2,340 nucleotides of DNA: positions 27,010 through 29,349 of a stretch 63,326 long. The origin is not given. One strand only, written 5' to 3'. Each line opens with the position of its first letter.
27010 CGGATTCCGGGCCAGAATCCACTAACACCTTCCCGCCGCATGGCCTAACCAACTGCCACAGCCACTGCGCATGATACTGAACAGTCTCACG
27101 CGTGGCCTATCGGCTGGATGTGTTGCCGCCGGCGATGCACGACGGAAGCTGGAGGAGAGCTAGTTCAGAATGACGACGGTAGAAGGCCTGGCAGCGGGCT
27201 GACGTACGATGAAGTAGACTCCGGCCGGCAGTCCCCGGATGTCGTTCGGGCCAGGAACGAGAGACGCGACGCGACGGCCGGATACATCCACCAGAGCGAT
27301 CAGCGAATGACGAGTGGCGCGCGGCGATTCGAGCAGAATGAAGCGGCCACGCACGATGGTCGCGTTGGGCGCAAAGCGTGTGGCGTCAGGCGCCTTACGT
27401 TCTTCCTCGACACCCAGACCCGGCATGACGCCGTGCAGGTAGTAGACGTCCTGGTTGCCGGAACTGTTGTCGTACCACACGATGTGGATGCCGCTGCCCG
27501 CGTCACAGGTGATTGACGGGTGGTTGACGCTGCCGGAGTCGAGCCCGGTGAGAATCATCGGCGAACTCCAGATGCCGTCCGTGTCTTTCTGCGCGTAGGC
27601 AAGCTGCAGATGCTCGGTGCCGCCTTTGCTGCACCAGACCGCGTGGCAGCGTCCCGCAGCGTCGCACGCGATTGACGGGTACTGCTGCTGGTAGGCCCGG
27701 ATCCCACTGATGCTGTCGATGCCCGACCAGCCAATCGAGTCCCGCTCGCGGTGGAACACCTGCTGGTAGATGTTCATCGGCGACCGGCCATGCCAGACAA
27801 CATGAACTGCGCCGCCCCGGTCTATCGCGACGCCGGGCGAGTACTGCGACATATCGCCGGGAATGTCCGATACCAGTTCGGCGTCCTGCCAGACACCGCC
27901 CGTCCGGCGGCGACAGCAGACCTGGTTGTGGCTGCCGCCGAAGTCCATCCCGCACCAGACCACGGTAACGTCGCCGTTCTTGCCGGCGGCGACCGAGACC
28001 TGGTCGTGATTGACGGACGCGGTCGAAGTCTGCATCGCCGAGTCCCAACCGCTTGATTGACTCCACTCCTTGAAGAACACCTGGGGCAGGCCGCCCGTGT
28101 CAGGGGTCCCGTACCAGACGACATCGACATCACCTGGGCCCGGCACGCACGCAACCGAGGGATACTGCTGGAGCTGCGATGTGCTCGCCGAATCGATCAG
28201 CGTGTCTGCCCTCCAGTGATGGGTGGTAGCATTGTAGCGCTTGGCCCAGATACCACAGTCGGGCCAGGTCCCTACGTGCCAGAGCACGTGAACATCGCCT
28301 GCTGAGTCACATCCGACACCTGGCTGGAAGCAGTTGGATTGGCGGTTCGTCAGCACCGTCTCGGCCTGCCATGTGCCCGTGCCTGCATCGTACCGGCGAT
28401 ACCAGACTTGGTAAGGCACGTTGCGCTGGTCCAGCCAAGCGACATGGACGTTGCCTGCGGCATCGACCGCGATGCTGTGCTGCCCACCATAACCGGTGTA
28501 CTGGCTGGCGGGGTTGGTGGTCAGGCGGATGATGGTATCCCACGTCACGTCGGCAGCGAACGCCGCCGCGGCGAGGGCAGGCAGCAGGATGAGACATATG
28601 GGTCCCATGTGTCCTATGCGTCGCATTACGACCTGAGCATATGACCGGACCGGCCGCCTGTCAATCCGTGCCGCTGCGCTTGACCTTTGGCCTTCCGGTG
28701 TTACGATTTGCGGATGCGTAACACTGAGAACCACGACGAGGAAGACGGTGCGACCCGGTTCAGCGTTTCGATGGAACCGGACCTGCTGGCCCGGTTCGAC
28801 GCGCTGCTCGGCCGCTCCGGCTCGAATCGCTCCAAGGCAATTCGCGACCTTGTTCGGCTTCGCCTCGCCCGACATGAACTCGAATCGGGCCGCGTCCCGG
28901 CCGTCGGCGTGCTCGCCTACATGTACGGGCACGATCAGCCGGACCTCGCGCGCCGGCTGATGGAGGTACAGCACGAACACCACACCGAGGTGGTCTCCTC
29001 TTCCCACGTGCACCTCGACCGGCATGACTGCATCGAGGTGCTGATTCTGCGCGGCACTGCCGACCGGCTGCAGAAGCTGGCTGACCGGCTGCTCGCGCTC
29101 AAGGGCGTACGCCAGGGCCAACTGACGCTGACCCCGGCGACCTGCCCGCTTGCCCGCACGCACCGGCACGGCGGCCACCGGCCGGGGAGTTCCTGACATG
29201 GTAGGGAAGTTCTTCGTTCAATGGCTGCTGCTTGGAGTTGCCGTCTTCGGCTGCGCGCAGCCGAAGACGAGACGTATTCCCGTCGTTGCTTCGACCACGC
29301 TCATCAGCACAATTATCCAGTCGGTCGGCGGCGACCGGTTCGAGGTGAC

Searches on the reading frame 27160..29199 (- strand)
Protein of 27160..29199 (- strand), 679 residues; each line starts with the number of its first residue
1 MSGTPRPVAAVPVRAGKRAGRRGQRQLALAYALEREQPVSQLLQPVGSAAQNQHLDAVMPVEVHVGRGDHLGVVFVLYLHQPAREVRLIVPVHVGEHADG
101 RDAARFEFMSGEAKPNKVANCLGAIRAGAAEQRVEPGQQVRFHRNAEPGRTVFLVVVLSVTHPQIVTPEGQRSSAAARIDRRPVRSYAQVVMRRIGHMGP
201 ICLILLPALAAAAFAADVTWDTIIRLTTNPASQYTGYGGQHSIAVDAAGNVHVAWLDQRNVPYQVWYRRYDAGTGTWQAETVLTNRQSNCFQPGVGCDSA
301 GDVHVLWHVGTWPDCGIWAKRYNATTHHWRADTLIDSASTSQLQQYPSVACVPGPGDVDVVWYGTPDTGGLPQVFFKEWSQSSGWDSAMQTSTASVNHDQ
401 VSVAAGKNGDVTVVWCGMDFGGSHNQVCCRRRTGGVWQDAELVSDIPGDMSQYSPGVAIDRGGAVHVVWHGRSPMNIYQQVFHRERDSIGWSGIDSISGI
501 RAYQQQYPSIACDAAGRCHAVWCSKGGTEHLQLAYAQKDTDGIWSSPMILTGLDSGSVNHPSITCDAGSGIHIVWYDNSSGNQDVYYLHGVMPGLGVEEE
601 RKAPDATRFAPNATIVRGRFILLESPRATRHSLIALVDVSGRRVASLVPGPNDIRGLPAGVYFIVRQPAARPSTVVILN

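Call 56: search_protein_families(library=pfam, proteins=[window:27160-29199:-], max_evalue=0.0001)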
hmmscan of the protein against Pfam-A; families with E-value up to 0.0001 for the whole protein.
window:27160-29199:- (679 aa): 1 family
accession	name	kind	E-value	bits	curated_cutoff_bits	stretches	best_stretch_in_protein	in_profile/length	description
PF15892.11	BNR_4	-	1.1e-05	25.4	27.3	0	230-282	217-269/272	BNR repeat-containing family member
